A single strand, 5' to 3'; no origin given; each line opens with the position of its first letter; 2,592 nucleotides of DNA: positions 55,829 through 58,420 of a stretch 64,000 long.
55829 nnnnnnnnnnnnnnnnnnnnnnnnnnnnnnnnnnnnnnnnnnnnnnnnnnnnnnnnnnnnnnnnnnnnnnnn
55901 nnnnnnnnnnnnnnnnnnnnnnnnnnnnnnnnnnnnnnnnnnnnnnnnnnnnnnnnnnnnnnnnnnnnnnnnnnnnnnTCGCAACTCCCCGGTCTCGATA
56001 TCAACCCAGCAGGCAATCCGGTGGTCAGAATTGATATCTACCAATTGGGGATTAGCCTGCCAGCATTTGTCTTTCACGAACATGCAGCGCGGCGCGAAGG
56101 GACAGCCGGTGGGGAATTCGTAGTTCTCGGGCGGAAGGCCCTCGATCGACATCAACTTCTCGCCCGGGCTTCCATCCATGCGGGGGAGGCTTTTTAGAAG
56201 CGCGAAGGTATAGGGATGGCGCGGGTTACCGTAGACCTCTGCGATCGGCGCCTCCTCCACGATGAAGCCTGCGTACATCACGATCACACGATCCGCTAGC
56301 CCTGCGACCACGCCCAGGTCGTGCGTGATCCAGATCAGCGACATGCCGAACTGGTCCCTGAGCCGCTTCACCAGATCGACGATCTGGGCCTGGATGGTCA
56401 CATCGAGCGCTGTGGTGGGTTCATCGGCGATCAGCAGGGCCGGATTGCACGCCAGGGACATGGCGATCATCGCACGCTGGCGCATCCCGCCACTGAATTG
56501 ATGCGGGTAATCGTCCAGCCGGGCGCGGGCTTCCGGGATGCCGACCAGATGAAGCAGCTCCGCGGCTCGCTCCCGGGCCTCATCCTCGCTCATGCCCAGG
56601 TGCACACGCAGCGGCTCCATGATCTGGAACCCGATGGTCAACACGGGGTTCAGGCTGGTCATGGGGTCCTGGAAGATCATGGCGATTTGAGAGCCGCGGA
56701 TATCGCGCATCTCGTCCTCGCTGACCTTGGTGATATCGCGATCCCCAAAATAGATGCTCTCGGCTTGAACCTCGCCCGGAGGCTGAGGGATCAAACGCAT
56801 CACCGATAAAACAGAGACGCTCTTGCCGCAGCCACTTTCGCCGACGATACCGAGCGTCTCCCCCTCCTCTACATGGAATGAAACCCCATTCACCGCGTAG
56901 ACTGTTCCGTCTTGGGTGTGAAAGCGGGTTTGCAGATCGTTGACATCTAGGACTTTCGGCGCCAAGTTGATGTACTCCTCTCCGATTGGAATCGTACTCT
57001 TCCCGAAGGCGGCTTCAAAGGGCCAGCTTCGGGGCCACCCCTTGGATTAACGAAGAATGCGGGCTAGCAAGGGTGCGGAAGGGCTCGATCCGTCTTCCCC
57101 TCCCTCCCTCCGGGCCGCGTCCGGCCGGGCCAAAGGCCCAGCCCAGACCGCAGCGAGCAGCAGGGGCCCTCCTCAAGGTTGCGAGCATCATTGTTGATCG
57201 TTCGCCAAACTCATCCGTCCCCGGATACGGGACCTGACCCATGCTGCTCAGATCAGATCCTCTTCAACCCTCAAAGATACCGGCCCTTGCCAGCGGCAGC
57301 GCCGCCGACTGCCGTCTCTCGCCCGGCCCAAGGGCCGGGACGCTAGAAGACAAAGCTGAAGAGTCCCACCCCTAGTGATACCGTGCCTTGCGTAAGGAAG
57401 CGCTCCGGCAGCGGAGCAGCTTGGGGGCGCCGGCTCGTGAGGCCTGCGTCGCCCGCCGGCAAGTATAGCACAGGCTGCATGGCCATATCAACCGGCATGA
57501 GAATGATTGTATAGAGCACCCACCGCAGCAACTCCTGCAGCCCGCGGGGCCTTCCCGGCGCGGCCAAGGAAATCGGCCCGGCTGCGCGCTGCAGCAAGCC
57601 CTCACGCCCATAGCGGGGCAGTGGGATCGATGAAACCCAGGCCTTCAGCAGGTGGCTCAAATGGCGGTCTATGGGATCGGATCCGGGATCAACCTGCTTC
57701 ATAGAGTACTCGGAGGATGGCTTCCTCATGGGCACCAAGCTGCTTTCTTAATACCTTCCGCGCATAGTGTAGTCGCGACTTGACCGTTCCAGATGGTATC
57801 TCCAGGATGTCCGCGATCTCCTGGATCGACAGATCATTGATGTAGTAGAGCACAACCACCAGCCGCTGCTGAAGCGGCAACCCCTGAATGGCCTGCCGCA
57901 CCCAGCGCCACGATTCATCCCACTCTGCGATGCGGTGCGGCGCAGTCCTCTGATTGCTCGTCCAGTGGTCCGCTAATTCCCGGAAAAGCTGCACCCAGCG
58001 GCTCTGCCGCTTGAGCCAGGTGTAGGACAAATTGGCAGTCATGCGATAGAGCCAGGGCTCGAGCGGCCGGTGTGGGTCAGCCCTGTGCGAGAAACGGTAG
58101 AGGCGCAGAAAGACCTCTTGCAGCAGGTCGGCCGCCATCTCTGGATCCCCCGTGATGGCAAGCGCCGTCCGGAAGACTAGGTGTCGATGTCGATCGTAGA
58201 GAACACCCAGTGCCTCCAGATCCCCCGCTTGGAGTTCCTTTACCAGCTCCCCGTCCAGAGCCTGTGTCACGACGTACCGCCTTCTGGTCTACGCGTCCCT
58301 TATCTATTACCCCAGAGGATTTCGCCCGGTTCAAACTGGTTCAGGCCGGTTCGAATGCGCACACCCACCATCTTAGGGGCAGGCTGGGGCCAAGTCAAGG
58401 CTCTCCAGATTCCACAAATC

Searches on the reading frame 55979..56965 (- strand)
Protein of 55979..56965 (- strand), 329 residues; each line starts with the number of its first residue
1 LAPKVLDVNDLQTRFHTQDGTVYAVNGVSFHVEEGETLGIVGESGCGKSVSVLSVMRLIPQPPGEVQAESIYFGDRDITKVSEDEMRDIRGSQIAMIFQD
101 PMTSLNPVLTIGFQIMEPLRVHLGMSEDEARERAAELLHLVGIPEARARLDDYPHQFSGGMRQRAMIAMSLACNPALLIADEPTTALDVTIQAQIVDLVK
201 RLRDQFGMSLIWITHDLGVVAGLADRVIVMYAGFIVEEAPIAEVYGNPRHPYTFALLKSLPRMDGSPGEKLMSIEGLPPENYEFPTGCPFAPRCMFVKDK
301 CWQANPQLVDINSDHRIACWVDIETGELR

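Call 10: search_protein_families(library=pfam, proteins=[window:55979-56965:-], max_evalue=0.001)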
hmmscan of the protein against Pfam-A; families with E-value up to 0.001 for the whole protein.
window:55979-56965:- (329 aa): 3 families
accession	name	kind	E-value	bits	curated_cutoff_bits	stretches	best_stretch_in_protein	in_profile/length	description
PF00005.33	ABC_tran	-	3.4e-28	99.4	25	1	26-185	2-137/137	ABC transporter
PF08352.17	oligo_HPY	-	3.3e-19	69.5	27.1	1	236-301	1-65/65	Oligopeptide/dipeptide transporter, C-terminal region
PF13304.12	AAA_21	-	0.00057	20.5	27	0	152-220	233-303/304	AAA domain, putative AbiEii toxin, Type IV TA system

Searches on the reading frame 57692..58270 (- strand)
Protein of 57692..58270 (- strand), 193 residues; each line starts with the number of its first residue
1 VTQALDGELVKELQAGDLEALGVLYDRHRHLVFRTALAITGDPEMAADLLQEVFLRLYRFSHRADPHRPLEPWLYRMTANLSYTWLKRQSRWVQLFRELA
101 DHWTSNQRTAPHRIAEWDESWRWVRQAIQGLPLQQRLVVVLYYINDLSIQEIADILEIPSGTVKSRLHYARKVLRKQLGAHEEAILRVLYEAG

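Call 10: search_protein_families(library=pfam, proteins=[window:57692-58270:-], max_evalue=0.001)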
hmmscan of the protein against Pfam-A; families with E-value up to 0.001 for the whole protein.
window:57692-58270:- (193 aa): 5 families
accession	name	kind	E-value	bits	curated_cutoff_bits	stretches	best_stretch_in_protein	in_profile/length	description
PF08281.18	Sigma70_r4_2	-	7e-17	61.3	25.7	1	122-172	2-52/54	Sigma-70, region 4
PF04542.20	Sigma70_r2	-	3.9e-15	55.8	24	1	24-91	1-70/71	Sigma-70 region 2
PF04545.22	Sigma70_r4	-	3.1e-14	52.7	24.1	1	127-176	1-50/50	Sigma-70, region 4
PF07638.17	Sigma70_ECF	-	4.2e-06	27.2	21.1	1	108-178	117-183/185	ECF sigma factor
PF04297.20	UPF0122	-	0.00015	22.4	22.7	1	134-175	21-62/101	Putative helix-turn-helix protein, YlxM / p13 like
